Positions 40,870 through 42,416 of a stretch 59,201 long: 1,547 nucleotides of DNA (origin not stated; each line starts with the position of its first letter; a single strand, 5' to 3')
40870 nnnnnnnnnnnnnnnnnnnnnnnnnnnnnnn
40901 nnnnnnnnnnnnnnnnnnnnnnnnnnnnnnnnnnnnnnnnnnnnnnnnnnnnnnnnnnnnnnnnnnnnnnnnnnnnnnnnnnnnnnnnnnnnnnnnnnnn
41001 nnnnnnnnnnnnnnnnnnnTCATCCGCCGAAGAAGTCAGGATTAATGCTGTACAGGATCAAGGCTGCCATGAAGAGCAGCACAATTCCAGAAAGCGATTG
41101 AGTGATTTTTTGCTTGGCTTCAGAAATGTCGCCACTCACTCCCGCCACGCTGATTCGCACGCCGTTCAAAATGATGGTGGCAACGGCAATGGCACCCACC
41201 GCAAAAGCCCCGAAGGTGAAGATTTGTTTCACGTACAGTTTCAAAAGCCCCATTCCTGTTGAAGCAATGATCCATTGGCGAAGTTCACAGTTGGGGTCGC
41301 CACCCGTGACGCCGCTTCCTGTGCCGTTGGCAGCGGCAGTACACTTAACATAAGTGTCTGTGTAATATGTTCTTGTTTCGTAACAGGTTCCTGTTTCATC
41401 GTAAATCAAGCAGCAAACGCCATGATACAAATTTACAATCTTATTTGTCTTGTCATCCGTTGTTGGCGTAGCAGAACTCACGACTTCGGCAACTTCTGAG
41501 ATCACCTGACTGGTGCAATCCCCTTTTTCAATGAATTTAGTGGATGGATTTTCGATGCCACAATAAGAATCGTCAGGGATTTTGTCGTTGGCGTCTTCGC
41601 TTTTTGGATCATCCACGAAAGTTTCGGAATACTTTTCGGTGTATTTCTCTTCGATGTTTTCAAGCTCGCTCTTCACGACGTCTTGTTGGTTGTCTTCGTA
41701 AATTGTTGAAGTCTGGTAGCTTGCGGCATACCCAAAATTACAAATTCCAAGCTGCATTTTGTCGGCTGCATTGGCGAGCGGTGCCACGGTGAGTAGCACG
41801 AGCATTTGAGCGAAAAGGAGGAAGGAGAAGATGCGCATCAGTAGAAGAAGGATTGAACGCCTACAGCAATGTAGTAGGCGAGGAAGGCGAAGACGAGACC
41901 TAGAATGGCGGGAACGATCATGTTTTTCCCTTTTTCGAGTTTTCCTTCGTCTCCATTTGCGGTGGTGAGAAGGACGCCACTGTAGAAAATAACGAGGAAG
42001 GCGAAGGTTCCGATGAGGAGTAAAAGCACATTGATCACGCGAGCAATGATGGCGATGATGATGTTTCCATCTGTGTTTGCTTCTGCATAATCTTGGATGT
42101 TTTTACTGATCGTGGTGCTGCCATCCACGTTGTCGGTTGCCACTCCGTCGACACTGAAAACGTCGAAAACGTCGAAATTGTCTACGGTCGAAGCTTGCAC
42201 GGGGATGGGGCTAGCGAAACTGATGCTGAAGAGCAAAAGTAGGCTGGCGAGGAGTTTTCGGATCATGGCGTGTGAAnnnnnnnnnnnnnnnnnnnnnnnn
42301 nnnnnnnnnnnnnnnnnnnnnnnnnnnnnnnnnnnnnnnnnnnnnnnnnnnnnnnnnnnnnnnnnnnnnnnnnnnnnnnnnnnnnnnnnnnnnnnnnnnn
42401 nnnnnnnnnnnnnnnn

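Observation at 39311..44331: Minimal ATPase plus four VirB2-like pilins plus lipoprotein operon: a stripped-down T4SS-like or conjugative-pilus-like system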

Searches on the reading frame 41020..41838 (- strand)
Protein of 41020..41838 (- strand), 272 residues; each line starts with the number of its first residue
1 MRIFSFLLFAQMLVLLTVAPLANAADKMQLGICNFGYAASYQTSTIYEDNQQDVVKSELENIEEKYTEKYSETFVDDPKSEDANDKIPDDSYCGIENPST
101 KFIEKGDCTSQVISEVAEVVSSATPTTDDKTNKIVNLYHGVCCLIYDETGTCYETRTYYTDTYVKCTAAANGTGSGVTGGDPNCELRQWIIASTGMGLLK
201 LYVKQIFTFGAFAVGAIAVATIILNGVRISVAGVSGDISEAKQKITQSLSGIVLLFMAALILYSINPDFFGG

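Call 3: search_protein_families(library=pfam, proteins=[window:41020-41838:-], max_evalue=1)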
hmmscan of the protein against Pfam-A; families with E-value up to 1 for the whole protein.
window:41020-41838:- (272 aa): 4 families
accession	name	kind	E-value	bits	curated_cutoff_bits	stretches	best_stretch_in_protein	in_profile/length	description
PF18895.5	T4SS_pilin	-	0.00013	22.5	26.6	1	209-263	15-69/71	Type IV secretion system pilin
PF09721.15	Exosortase_EpsH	-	0.011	15.6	25.7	1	188-264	170-249/254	Transmembrane exosortase (Exosortase_EpsH)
PF01277.22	Oleosin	-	0.075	13.2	25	1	199-248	52-101/113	Oleosin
PF17069.10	RSRP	-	0.28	11.2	27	1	14-135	176-288/299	Arginine/Serine-Rich protein 1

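Call 4: search_protein_families(library=ncbifam, proteins=[window:41020-41838:-], max_evalue=1)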
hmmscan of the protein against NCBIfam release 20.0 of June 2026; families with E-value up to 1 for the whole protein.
window:41020-41838:- (272 aa): 5 families
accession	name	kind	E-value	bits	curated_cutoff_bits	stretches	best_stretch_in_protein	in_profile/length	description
TIGR04178.1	exo_archaeo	signature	0.022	15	23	1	188-263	11-88/97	exosortase/archaeosortase family protein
NF002977.0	PRK03670.1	equivalog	0.043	13.2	305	1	55-87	93-125/252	competence damage-inducible protein A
NF004043.1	PRK05560.1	equivalog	0.058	11.3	902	1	48-163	454-569/798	DNA gyrase subunit A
NF045849.1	ICE_MMCAP2_0565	equivalog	0.095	12.4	40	1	203-265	10-76/80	Mbov_0395 family pilin-like conjugal transfer protein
NF038392.1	div_DrpB_YedR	equivalog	0.65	10.4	50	1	200-265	11-77/86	cell division protein DrpB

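Call 79: search_protein_families(library=padloc, proteins=[window:41020-41838:-], max_evalue=0.01)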
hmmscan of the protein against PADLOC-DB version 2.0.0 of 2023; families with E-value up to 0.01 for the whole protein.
window:41020-41838:- (272 aa): 0 families

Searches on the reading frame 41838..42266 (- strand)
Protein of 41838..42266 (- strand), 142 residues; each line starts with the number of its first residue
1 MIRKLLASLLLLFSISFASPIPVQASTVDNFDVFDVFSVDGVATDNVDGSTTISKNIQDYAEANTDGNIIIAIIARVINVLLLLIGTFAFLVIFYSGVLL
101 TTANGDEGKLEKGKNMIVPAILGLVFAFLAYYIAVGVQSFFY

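Call 3: search_protein_families(library=pfam, proteins=[window:41838-42266:-], max_evalue=1)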
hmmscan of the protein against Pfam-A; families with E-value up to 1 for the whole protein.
window:41838-42266:- (142 aa): 5 families
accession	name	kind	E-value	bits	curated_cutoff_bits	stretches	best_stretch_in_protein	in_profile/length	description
PF18895.5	T4SS_pilin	-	1.3e-05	25.6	26.6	1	73-133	8-67/71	Type IV secretion system pilin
PF06161.16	DUF975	-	0.04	14.2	34.8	1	48-133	78-162/243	Protein of unknown function (DUF975)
PF09716.15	ETRAMP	-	0.046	14.2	29.1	1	2-87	3-72/81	Malarial early transcribed membrane protein (ETRAMP)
PF17061.10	PARM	-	0.16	12.5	35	1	50-96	224-271/296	PARM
PF24002.1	DUF7318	-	0.32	11.5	27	1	75-135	22-76/128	Family of unknown function (DUF7318)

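Call 4: search_protein_families(library=ncbifam, proteins=[window:41838-42266:-], max_evalue=1)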
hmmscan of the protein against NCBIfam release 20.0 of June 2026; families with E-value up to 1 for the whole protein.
window:41838-42266:- (142 aa): 3 families
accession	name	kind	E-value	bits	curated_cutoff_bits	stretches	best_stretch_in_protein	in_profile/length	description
NF045849.1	ICE_MMCAP2_0565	equivalog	0.00023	20.8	40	1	58-137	3-76/80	Mbov_0395 family pilin-like conjugal transfer protein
NF040945.1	CCC_membrane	equivalog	0.21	11.9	65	1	56-95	44-84/99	CCC motif membrane protein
TIGR03779.1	Bac_Flav_CT_M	equivalog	0.3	10.3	172.45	1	111-134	3-26/410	conjugative transposon protein TraM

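Call 79: search_protein_families(library=padloc, proteins=[window:41838-42266:-], max_evalue=0.01)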
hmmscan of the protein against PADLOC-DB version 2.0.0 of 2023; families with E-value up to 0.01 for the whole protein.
window:41838-42266:- (142 aa): 0 families
